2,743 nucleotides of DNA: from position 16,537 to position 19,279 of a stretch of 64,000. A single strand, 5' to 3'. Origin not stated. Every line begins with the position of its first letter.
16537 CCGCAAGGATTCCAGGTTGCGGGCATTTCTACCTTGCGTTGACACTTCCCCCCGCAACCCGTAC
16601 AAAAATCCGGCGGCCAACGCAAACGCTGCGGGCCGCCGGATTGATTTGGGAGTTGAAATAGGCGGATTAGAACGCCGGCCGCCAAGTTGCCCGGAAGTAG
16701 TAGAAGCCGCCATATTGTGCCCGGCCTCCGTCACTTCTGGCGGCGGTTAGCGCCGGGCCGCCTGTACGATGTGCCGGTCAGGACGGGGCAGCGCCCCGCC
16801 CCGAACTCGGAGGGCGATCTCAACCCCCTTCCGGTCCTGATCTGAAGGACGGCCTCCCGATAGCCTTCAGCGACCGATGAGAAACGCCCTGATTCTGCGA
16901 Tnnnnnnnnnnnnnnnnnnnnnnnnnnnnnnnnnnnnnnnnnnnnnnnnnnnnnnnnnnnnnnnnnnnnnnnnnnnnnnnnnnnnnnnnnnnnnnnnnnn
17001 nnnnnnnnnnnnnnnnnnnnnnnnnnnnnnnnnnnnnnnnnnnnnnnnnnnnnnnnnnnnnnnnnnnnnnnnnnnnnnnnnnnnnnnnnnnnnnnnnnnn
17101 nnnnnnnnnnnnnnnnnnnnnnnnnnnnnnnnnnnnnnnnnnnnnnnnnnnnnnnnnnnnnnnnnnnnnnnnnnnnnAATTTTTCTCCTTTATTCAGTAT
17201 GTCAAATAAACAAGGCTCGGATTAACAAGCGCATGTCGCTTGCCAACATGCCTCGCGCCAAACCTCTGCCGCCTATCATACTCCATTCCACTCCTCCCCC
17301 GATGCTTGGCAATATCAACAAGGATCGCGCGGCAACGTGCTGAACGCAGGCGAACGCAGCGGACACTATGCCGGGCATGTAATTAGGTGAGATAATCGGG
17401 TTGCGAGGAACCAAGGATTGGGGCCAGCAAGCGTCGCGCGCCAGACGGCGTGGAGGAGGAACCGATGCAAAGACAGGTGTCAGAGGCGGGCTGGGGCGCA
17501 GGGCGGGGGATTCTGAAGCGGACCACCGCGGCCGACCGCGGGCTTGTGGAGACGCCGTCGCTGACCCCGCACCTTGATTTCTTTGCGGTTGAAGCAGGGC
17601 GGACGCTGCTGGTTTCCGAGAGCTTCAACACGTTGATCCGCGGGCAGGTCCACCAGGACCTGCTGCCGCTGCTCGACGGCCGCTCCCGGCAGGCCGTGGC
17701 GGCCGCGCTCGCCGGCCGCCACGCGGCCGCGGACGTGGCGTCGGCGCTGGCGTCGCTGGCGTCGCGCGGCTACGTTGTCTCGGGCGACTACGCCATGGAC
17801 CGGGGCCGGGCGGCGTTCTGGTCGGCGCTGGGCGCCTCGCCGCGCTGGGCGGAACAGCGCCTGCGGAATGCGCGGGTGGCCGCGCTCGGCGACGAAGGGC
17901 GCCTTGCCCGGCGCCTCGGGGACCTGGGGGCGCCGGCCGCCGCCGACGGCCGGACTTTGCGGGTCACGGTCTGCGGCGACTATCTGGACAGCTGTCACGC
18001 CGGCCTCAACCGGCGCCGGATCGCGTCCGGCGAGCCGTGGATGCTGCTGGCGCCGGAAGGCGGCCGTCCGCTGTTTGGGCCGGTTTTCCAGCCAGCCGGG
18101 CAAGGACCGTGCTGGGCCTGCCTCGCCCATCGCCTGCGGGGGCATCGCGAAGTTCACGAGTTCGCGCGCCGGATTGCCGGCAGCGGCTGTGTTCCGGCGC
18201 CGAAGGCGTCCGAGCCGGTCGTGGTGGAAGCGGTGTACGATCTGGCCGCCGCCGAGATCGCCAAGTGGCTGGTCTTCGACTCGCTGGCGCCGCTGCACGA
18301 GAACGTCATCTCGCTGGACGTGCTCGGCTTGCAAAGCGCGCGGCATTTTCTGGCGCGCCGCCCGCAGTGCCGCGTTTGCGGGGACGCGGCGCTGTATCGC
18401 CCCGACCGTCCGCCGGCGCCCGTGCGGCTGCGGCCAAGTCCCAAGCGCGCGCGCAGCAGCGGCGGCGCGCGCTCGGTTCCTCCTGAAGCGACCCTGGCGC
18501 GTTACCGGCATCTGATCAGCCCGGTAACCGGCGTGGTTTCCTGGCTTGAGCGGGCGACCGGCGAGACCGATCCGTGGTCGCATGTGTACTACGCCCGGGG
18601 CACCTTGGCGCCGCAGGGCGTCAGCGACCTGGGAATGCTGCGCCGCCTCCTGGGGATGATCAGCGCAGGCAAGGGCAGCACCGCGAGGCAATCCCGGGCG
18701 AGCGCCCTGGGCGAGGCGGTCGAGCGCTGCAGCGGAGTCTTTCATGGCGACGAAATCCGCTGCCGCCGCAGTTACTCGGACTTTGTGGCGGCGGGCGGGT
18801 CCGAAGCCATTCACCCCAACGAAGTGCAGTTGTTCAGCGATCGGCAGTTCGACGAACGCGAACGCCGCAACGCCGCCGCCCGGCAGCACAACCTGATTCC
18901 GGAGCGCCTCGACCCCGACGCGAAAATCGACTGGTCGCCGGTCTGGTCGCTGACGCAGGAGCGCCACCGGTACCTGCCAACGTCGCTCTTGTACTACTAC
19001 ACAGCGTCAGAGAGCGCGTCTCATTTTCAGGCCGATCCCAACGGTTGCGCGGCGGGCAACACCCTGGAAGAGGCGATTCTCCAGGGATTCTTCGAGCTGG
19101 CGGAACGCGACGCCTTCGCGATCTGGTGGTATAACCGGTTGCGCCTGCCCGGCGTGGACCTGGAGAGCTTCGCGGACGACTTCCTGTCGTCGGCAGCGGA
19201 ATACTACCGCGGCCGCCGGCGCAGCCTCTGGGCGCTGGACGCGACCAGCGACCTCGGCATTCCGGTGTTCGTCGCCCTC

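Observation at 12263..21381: Near-identical tandem duplication of a complete precursor/cyclodehydratase/dehydrogenase cassette (period 4,668 bp)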

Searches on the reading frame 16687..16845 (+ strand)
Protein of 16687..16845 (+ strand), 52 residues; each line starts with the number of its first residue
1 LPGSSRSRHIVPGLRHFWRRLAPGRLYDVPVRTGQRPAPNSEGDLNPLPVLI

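Call 67: find_encoding_contigs(protein=window:16687-16845:+, flank=10000, max_places=5)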
Protein window:16687-16845:+ (52 aa): no gene with exactly this product is on record in the collection.

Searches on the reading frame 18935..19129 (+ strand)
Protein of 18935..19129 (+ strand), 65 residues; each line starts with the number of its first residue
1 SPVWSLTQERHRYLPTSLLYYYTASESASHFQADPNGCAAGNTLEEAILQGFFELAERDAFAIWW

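Call 53: find_homologous_proteins(query=window:18935-19129:+, max_evalue=0.001)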
Query seq(65 aa) (65 aa): 3 proteins with E <= 0.001 among 3 candidates.
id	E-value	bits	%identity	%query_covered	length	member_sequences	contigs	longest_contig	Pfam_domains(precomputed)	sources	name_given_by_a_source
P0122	4.1e-21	92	68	100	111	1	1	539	PF02624.22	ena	-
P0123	1.9e-12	65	62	88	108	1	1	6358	PF02624.22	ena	-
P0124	4.3e-8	51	67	69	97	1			PF02624.22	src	-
